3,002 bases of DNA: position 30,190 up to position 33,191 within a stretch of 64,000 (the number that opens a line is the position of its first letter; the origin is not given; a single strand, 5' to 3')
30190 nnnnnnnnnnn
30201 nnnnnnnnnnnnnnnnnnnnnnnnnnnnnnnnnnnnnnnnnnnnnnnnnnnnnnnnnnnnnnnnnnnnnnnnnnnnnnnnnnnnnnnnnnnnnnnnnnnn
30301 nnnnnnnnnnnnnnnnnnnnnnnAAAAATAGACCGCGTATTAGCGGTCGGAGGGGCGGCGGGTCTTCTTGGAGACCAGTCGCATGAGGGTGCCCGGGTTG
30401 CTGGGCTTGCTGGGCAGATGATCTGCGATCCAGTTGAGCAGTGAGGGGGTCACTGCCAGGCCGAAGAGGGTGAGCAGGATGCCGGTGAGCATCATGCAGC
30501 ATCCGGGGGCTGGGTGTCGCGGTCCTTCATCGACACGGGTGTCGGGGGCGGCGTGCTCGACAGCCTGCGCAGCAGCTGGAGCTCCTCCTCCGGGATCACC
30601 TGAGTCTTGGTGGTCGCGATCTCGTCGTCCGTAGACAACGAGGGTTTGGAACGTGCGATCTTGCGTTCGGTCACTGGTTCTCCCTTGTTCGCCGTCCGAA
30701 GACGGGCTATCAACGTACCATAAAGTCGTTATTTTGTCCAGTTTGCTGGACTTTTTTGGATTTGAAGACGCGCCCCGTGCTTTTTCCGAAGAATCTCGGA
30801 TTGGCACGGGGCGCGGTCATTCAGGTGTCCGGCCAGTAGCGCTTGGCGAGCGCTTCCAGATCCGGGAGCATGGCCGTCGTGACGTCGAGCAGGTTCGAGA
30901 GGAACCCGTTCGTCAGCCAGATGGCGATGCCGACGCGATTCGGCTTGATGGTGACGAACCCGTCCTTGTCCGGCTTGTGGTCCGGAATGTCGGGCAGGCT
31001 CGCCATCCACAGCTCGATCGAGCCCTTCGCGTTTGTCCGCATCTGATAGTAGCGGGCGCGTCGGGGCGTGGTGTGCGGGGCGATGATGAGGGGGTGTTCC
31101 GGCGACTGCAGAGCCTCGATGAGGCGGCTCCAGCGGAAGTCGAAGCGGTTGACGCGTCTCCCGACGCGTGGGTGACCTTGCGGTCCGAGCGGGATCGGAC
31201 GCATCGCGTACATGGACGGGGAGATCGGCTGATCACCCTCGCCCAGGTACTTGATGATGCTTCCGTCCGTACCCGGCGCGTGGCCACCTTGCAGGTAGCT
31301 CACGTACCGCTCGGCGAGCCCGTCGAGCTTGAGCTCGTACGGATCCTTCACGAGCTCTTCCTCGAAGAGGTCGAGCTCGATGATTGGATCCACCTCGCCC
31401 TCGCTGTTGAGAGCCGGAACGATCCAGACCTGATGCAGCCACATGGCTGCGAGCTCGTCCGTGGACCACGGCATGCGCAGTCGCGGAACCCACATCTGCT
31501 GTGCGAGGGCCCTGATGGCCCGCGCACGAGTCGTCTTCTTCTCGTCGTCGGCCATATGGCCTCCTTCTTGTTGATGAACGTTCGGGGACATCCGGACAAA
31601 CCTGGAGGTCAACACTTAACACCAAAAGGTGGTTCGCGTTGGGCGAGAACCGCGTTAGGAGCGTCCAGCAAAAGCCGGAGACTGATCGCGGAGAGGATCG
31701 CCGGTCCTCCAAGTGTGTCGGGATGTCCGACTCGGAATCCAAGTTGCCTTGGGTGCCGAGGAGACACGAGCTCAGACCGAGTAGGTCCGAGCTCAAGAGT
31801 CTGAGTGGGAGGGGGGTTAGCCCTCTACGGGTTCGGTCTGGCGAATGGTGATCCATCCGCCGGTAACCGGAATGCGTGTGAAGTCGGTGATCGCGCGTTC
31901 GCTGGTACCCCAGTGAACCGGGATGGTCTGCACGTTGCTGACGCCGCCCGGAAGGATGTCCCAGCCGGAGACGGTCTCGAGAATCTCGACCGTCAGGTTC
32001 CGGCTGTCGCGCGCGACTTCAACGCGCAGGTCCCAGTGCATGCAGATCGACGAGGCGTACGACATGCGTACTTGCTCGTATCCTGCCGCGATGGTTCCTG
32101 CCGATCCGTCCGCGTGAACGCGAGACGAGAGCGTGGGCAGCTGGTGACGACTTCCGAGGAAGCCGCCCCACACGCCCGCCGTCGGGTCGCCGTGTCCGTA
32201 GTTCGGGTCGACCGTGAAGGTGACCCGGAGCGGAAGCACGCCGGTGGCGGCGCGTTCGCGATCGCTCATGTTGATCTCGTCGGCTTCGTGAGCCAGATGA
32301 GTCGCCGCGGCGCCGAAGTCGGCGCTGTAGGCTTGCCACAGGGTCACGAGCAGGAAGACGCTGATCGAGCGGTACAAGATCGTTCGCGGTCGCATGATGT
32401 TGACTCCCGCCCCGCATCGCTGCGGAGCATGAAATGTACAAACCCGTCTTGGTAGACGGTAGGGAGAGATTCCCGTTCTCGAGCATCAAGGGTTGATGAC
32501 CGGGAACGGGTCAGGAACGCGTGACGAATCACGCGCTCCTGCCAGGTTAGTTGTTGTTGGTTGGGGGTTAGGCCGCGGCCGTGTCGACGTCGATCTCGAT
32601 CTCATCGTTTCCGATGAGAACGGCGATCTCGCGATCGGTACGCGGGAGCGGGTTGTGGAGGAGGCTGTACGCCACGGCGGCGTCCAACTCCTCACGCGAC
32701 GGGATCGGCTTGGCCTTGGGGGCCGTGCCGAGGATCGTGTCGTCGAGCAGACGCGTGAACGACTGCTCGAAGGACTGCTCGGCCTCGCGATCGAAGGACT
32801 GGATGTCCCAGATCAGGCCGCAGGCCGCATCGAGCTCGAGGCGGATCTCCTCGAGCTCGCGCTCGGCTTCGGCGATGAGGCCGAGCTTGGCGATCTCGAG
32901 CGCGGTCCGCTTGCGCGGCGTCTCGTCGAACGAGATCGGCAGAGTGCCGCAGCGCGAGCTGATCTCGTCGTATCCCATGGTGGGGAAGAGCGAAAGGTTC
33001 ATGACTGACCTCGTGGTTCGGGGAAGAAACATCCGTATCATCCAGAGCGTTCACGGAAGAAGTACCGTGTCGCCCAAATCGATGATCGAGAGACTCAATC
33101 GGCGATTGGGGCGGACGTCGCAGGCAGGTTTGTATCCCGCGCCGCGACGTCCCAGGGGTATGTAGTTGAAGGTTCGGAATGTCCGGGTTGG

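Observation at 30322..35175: Eight-gene, single-strand ORFan island between rodZ-like and rpoB: best candidate for an undescribed system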

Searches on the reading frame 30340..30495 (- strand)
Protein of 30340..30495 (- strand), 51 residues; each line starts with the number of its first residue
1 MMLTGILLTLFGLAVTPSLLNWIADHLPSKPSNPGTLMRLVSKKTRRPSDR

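Call 7: search_protein_families(library=pfam, max_evalue=1, proteins=[window:30340-30495:-])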
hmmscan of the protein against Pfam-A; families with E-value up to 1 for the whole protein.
window:30340-30495:- (51 aa): 0 families

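Call 8: search_protein_families(library=phrogs, max_evalue=1, proteins=[window:30340-30495:-])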
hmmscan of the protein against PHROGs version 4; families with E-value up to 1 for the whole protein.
window:30340-30495:- (51 aa): 2 families
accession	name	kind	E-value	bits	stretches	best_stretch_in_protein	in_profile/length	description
phrog_3040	-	unknown function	0.19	12.9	1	2-26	5-29/75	-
phrog_13448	-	unknown function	0.21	12.3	1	2-24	6-28/43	-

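Call 9: search_protein_families(library=padloc, max_evalue=1, proteins=[window:30340-30495:-])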
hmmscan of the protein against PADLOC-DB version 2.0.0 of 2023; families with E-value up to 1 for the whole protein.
window:30340-30495:- (51 aa): 0 families

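Call 45: search_protein_families(library=ncbifam, max_evalue=1, proteins=[window:30340-30495:-])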
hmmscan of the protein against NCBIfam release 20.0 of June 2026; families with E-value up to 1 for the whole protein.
window:30340-30495:- (51 aa): 0 families

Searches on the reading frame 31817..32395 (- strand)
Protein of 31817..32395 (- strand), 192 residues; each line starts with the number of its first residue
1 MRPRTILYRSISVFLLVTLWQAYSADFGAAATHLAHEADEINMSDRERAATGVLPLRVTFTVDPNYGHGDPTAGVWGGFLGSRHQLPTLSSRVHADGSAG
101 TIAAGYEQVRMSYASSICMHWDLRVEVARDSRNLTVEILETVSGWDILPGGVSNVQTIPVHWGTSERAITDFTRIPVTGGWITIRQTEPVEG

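Call 7: search_protein_families(library=pfam, max_evalue=1, proteins=[window:31817-32395:-])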
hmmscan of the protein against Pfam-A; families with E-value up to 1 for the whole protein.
window:31817-32395:- (192 aa): 1 family
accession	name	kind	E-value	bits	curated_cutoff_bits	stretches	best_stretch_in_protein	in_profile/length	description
PF05963.17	Cytomega_US3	-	0.041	14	25.8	1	87-134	130-176/212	Cytomegalovirus US3 protein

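Call 8: search_protein_families(library=phrogs, max_evalue=1, proteins=[window:31817-32395:-])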
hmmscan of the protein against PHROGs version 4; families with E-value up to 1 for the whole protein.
window:31817-32395:- (192 aa): 1 family
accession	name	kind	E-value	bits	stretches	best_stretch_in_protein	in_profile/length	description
phrog_22475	-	unknown function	0.24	12.4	1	118-134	28-44/51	-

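Call 9: search_protein_families(library=padloc, max_evalue=1, proteins=[window:31817-32395:-])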
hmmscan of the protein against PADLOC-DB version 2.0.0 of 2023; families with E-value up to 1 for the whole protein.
window:31817-32395:- (192 aa): 0 families

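Call 45: search_protein_families(library=ncbifam, max_evalue=1, proteins=[window:31817-32395:-])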
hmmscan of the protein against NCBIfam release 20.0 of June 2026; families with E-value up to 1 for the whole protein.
window:31817-32395:- (192 aa): 0 families

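Call 57: find_homologous_proteins(query=A12, max_evalue=0.001)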
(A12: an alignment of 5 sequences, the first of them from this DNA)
Query A12 (5 sequences) (192 aa, profile of the alignment): 18 proteins with E <= 0.001 among 5500 candidates.
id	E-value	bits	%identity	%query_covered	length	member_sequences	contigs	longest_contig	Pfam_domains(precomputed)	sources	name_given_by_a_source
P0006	1.4e-108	380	29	38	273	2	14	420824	-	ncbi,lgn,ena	-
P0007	5.4e-105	368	36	51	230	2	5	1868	-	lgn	-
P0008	2.0e-101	356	27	55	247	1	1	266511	-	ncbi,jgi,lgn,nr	ncbi:hypothetical protein M0Q28_04245 [Patescibacteria group bacterium]|jgi:hypothetical protein|nr:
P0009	9.3e-90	318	25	73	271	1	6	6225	-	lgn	-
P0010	1.9e-88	314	26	95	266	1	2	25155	-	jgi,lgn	jgi:hypothetical protein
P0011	1.2e-85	305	31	59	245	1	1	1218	-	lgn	-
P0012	1.0e-81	292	29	68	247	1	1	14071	-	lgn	-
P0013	1.3e-80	288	32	65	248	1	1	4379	-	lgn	-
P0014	3.7e-80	287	30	65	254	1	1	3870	-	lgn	-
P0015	9.7e-79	282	35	47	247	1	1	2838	-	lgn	-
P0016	2.0e-75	271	34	52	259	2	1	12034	-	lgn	-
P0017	7.7e-75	269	31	59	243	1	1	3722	-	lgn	-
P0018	9.7e-70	253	33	35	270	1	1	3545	-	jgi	jgi:hypothetical protein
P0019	2.0e-68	248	31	55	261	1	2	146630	-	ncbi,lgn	-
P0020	8.0e-66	240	30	56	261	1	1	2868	-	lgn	-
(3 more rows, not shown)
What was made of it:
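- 31817..32395 (-): g192: N-terminal signal or anchor helix followed by a beta-sandwich domain. Family of 18 clusters (call 57).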

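Call 63: predict_structure(alignment_id=A13)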
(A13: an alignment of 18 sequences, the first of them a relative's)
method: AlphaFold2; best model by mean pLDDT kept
length: 192 residues; sequences in the alignment: 18
mean_pLDDT: 63.4   pTM: 0.55
mean pLDDT of the five models: 63.4, 63.1, 62.5, 62.4, 60.3
residues with pLDDT >= 90: 3; 70-90: 77; 50-70: 60; < 50: 52
segments of 3 or more residues with pLDDT < 50: 34-48, 74-81, 100-109, 142-153, 165-167
pLDDT, mean of each block of 10 residues (from residue 1): 77 85 71 49 44 79 64 48 60 69 46 70 79 75 43 56 52 67 73 42
secondary structure, 60 per line:
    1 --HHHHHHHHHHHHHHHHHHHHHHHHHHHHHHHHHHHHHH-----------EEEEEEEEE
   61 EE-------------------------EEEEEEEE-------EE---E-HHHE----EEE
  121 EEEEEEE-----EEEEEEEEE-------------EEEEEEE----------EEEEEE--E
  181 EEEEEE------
elements in order: H3-40 E52-62 E88-95 E118-127 E133-141 E155-161 E172-177 E180-186
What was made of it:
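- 31817..32395 (-): AlphaFold2 pLDDT 63: helix 3-40 and seven strands (call 63).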

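Call 65: fold_search(model_id=the predicted structure, library=pdb)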
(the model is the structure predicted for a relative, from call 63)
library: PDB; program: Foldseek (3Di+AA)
matches with E <= 10: 387; with E <= 0.001: 0
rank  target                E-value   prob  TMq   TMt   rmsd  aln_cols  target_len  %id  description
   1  1gmi                  2.7e-02  0.89  0.36  0.46   6.3       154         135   12  Structure of the c2 domain from novel protein kinase C epsilon (released 2001-10-25)
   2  7dbu_B                1.1e-01  0.47  0.32  0.37   8.2       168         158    7  Crystal structure of catalytic domain of Anhydrobiosis-related Mn-dependent Peroxidase (AMNP) from Ramazzottius varieo (released 2021-10-06)
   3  9gik                  1.2e-01  0.28  0.30  0.12  11.0       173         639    9  Full-lenght Nedd4-2 E3 ubiquitin ligase (released 2025-06-04)
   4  7dbu_A                1.3e-01  0.54  0.34  0.39   8.0       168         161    6  Crystal structure of catalytic domain of Anhydrobiosis-related Mn-dependent Peroxidase (AMNP) from Ramazzottius varieo (released 2021-10-06)
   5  1wfj_MODEL_1_A        1.4e-01  0.35  0.29  0.37   8.3       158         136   13  C2 domain-containing protein from putative elicitor-responsive gene (released 2004-11-26)
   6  2nsq                  1.7e-01  0.20  0.26  0.32   8.7       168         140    8  Crystal structure of the C2 domain of the human E3 ubiquitin-protein ligase NEDD4-like protein (released 2006-12-19)
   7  4p42_B                3.5e-01  0.14  0.26  0.14   9.6       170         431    8  Extended-Synaptotagmin 2, SMP - C2A - C2B Domains (released 2014-05-14)
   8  7alt_A                5.1e-01  0.18  0.32  0.24   9.6       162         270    9  Structure of Drosophila Serrate C2-DSL-EGF1-EGF2 (released 2021-08-04)
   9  7alk_A                5.4e-01  0.18  0.30  0.26  10.9       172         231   13  Structure of Drosophila C2-DSL-EGF1 (released 2021-08-04)
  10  5t5v_B                5.7e-01  0.08  0.20  0.07  11.7       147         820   10  LIPOXYGENASE-1 (SOYBEAN) AT 293K (released 2017-09-06)
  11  8x9b_E                5.7e-01  0.03  0.13  0.12  19.6       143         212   12  Cryo-EM structure of coxsackievirus A16 empty particle in complex with Fab h1A6.2 (local refinement) (released 2024-09-04)
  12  9n5i_L                6.1e-01  0.09  0.17  0.26   7.8        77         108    9  Endogenous Pfs230D13-14 in complex with Pfs48/45 bound to anti-Pfs48/45 Fabs RUPA-71 and RUPA-44 (released 2025-10-15)
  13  3rp1_A                6.8e-01  0.15  0.22  0.37   4.2        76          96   10  Crystal structure of Human LAIR-1 in C2 space group (released 2011-06-15)
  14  1yge                  6.8e-01  0.07  0.21  0.07  12.1       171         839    8  LIPOXYGENASE-1 (SOYBEAN) AT 100K (released 1997-07-23)
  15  7f9l_L                7.3e-01  0.15  0.23  0.39   4.6        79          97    9  Crystal structure of the variable region of Plasmodium RIFIN #6 (PF3D7_1400600) in complex with LAIR1 (with T67L, N69S (released 2021-08-18)
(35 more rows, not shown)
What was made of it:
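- The envelope assignment rests on 2 of 8 proteins having hydrophobic segments and on a mediocre model (pLDDT 63) with weak fold matches (calls 63, 65).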

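Call 69: find_encoding_contigs(protein=P0006, flank=10000, max_places=2)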
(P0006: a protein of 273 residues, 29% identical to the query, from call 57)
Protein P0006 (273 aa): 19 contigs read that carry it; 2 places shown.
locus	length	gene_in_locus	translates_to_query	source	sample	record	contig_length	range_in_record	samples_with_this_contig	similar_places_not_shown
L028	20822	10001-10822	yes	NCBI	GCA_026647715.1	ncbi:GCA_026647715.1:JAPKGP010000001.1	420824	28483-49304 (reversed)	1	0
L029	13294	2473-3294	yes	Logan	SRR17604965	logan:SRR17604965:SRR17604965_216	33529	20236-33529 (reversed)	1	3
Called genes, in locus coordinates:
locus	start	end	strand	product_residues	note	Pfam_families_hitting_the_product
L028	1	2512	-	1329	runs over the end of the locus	PF04997:RNA_pol_Rpb1_1, PF00623:RNA_pol_Rpb1_2, PF04983:RNA_pol_Rpb1_3, PF05000:RNA_pol_Rpb1_4, PF04998:RNA_pol_Rpb1_5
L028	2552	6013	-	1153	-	PF04563:RNA_pol_Rpb2_1, PF04561:RNA_pol_Rpb2_2, PF04565:RNA_pol_Rpb2_3, PF10385:RNA_pol_Rpb2_45, PF00562:RNA_pol_Rpb2_6, PF04560:RNA_pol_Rpb2_7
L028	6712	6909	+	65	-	-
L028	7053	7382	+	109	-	-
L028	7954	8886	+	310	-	-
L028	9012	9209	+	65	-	-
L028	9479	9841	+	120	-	-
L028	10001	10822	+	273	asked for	-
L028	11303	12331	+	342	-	-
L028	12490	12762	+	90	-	-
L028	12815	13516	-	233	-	PF13413:HTH_25, PF09136:Glucodextran_B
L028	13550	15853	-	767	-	PF13491:FtsK_4TM, PF17854:FtsK_alpha, PF01580:FtsK_SpoIIIE, PF09397:FtsK_gamma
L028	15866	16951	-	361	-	PF00154:RecA_N, PF06745:ATPase (faint), PF08423:Rad51, PF27531:MT3502_N, PF01637:ATPase_2 (faint), PF21096:RecA_C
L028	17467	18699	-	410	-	PF03772:Competence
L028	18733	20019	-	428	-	PF02737:3HCDH_N (weak), PF03446:NAD_binding_2 (faint), PF03721:UDPG_MGDP_dh_N, PF03807:F420_oxidored (faint), PF00984:UDPG_MGDP_dh, PF03720:UDPG_MGDP_dh_C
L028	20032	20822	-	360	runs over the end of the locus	PF01926:MMR_HSR1, PF02421:FeoB_N, PF06071:YchF-GTPase_C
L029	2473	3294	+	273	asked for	-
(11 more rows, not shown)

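Call 70: find_encoding_contigs(protein=P0019, flank=10000, max_places=2)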
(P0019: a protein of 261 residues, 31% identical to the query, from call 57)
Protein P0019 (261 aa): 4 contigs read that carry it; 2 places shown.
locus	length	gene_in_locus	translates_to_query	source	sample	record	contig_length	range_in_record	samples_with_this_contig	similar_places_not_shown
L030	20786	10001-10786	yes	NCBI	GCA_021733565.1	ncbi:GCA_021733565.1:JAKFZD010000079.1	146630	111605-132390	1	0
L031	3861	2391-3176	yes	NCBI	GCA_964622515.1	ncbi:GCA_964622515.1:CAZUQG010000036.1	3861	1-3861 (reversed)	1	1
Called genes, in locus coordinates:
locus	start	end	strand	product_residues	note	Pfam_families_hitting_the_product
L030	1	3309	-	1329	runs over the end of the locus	PF04997:RNA_pol_Rpb1_1, PF00623:RNA_pol_Rpb1_2, PF04983:RNA_pol_Rpb1_3, PF05000:RNA_pol_Rpb1_4, PF04998:RNA_pol_Rpb1_5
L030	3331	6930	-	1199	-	PF04563:RNA_pol_Rpb2_1, PF04561:RNA_pol_Rpb2_2, PF04565:RNA_pol_Rpb2_3, PF10385:RNA_pol_Rpb2_45, PF00562:RNA_pol_Rpb2_6, PF04560:RNA_pol_Rpb2_7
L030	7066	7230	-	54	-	-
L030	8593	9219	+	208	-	-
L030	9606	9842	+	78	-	-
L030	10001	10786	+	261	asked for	-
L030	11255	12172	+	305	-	-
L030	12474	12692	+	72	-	-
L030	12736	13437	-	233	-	PF12844:HTH_19 (weak), PF13413:HTH_25, PF09136:Glucodextran_B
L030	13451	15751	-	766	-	PF13491:FtsK_4TM, PF17854:FtsK_alpha, PF01580:FtsK_SpoIIIE, PF09397:FtsK_gamma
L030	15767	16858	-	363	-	PF00154:RecA_N, PF06745:ATPase (faint), PF08423:Rad51 (weak), PF27531:MT3502_N (weak), PF01637:ATPase_2 (weak), PF21096:RecA_C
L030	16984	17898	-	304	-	PF11617:Cu-binding_MopE (faint)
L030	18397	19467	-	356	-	PF03772:Competence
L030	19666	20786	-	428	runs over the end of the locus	PF02737:3HCDH_N (faint), PF03446:NAD_binding_2 (faint), PF03721:UDPG_MGDP_dh_N, PF03807:F420_oxidored (faint), PF00984:UDPG_MGDP_dh, PF03720:UDPG_MGDP_dh_C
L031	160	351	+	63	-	-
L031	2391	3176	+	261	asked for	-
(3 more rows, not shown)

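Call 71: find_encoding_contigs(protein=P0010, flank=10000, max_places=2)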
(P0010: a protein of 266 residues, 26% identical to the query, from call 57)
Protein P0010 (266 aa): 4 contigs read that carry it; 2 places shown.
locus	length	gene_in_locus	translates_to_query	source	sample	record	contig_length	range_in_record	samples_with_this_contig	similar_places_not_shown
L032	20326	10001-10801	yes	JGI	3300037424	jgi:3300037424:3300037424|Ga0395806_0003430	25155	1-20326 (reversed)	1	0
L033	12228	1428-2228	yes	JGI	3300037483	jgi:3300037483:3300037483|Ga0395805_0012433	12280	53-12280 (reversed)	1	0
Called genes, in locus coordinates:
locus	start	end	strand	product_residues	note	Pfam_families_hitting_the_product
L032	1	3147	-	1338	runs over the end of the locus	PF04997:RNA_pol_Rpb1_1, PF00623:RNA_pol_Rpb1_2, PF04983:RNA_pol_Rpb1_3, PF05000:RNA_pol_Rpb1_4, PF04998:RNA_pol_Rpb1_5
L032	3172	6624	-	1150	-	PF04563:RNA_pol_Rpb2_1, PF04561:RNA_pol_Rpb2_2, PF04565:RNA_pol_Rpb2_3, PF10385:RNA_pol_Rpb2_45, PF00562:RNA_pol_Rpb2_6, PF04560:RNA_pol_Rpb2_7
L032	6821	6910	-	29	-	-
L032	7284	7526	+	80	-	-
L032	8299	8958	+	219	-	-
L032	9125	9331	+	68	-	-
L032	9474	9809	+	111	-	-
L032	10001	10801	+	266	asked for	-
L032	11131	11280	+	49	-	-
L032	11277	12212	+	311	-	-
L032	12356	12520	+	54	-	-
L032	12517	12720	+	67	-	-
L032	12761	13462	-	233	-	PF13413:HTH_25, PF09136:Glucodextran_B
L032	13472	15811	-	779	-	PF13491:FtsK_4TM, PF17854:FtsK_alpha, PF01580:FtsK_SpoIIIE, PF09397:FtsK_gamma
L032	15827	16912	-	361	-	PF00154:RecA_N, PF06745:ATPase (faint), PF08423:Rad51, PF27531:MT3502_N (weak), PF01637:ATPase_2 (faint), PF02283:CobU (weak), PF21096:RecA_C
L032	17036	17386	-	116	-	PF22296:bAvd, PF05635:23S_rRNA_IVP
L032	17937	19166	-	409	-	PF03772:Competence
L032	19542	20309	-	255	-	PF13749:HATPase_c_4, PF01978:TrmB (faint)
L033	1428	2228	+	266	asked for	-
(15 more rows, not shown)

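Call 101: fold_search(model_id=the predicted structure, library=viral)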
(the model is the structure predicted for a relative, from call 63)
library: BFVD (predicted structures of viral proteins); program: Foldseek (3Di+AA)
matches with E <= 10: 408; with E <= 0.001: 0
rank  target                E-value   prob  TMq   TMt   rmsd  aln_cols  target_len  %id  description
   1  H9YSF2                2.1e-02  0.35  0.25  0.14  16.2       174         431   10  (no name in the UniProt tables at hand)
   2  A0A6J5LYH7            3.6e-02  0.28  0.19  0.24  10.1       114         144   12  Uncharacterized protein [uncultured Caudovirales phage]
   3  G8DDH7                6.6e-02  0.21  0.18  0.14  26.6       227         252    9  (no name in the UniProt tables at hand)
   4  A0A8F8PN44            7.4e-02  0.41  0.25  0.19  13.6       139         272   12  Chromosome segregation ATPase [Clandestinovirus]
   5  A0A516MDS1            8.9e-02  0.21  0.20  0.24  15.1       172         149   13  (no name in the UniProt tables at hand)
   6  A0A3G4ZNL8            1.6e-01  0.18  0.28  0.23  22.1       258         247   11  Spondin domain-containing protein [Terrestrivirus sp.]
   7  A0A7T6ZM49            1.7e-01  0.07  0.13  0.05  15.9       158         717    9  Tail spike TSP1/Gp66 N-terminal domain-containing protein [Providencia phage PSTRCR_114]
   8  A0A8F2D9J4            1.8e-01  0.16  0.22  0.30  14.7       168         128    6  Uncharacterized protein [Gordonia phage VanLee]
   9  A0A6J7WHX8            2.3e-01  0.25  0.25  0.08   8.1       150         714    8  Pectate lyase superfamily protein [uncultured Caudovirales phage]
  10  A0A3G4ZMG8            2.8e-01  0.14  0.27  0.20  19.8       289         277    9  Elongation factor Ts [Terrestrivirus sp.]
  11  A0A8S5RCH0            2.8e-01  0.11  0.13  0.18  17.7       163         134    8  Uncharacterized protein (Fragment) [virus sp. ctmTa7]
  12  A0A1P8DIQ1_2          2.9e-01  0.11  0.23  0.08  14.7       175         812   16  (no name in the UniProt tables at hand)
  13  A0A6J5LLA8            3.3e-01  0.04  0.16  0.04  19.2       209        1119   11  Uncharacterized protein [uncultured Caudovirales phage]
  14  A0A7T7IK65            3.7e-01  0.15  0.23  0.20  18.4       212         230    7  (no name in the UniProt tables at hand)
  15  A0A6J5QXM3            3.7e-01  0.05  0.15  0.11  17.8       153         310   14  MviM Predicted dehydrogenases and related proteins [uncultured Caudovirales phage]
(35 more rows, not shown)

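Call 105: search_protein_families(library=phrogs, alignment_id=A13, max_evalue=0.01)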
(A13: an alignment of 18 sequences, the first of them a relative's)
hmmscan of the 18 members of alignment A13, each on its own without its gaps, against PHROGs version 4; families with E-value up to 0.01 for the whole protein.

A. member 1, P0022 (192 aa): 0 families

B. families by the number of members that match (of 18 scanned): 1 family
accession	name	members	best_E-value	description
phrog_33390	-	1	0.0038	-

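Call 117: search_solved_structures(query=A13, max_evalue=10)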
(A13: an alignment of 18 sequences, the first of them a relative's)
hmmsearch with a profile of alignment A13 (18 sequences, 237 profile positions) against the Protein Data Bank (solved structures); distinct sequences matched with E-value up to 10: 0.

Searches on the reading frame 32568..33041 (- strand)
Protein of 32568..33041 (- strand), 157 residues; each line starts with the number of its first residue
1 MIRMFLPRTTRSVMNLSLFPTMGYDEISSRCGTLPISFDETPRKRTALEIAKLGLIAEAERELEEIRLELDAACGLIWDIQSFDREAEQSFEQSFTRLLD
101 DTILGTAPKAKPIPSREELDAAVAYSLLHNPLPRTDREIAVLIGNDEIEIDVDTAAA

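Call 7: search_protein_families(library=pfam, max_evalue=1, proteins=[window:32568-33041:-])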
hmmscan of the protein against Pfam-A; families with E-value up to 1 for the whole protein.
window:32568-33041:- (157 aa): 0 families

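Call 8: search_protein_families(library=phrogs, max_evalue=1, proteins=[window:32568-33041:-])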
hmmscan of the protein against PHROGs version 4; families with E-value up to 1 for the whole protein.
window:32568-33041:- (157 aa): 1 family
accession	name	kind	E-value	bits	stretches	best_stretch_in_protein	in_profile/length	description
phrog_13132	-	unknown function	0.087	13.9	1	36-73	73-110/118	-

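Call 9: search_protein_families(library=padloc, max_evalue=1, proteins=[window:32568-33041:-])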
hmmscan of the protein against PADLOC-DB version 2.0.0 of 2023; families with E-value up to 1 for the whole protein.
window:32568-33041:- (157 aa): 0 families

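Call 45: search_protein_families(library=ncbifam, max_evalue=1, proteins=[window:32568-33002:-])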
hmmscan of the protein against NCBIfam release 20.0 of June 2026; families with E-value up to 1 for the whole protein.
window:32568-33002:- (144 aa): 0 families

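Call 116: search_solved_structures(query=window:32568-33002:-, max_evalue=10)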
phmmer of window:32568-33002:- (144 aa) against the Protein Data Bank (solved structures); distinct sequences matched with E-value up to 10: 1.
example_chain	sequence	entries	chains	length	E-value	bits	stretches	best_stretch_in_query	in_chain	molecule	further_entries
1jju_A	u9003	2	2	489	1.4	12.4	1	63-104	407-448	QUINOHEMOPROTEIN AMINE DEHYDROGENASE | quinohemoprotein amine dehydrogenase 60 kDa subunit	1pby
